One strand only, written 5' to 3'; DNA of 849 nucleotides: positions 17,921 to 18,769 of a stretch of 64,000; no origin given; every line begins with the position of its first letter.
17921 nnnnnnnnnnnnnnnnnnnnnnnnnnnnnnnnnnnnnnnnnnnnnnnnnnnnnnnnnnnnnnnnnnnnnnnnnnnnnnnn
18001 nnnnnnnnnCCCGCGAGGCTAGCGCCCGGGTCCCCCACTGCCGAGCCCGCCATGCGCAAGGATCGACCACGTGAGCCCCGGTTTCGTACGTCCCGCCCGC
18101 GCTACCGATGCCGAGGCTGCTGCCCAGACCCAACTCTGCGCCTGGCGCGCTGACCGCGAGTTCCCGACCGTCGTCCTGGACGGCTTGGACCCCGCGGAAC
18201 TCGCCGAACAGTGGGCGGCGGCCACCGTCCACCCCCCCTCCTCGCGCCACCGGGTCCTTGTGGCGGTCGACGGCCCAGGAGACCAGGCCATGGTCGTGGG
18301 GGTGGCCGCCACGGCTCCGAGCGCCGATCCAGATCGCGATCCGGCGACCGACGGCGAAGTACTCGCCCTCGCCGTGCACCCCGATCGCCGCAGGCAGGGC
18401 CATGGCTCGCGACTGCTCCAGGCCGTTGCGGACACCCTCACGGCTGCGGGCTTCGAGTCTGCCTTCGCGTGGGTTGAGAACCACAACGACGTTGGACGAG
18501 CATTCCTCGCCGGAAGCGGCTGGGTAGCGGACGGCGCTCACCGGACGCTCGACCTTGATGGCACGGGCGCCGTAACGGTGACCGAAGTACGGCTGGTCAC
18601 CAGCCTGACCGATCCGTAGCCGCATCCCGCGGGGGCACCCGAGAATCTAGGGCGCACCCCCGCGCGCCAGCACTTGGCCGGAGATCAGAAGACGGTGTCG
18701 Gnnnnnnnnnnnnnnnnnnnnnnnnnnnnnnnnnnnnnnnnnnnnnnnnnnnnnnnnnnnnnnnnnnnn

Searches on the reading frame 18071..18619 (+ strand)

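Call 6: search_protein_families(library=pfam, proteins=[window:18071-18619:+], max_evalue=1)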
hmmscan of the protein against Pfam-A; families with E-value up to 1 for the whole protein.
window:18071-18619:+ (182 aa): 5 families
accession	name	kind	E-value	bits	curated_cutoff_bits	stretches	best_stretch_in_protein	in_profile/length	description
PF00583.31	Acetyltransf_1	-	7.5e-11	42.8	20.7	1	54-146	30-111/116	Acetyltransferase (GNAT) family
PF13508.13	Acetyltransf_7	-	8.6e-08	32.9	27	1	59-130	2-64/84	Acetyltransferase (GNAT) domain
PF08445.16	FR47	-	2.6e-06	27.8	22.1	1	94-145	21-71/86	FR47-like protein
PF13673.13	Acetyltransf_10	-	0.0077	16.7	23.6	1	96-156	53-112/128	Acetyltransferase (GNAT) domain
PF13527.13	Acetyltransf_9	-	0.072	13.5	25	1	90-131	68-109/127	Acetyltransferase (GNAT) domain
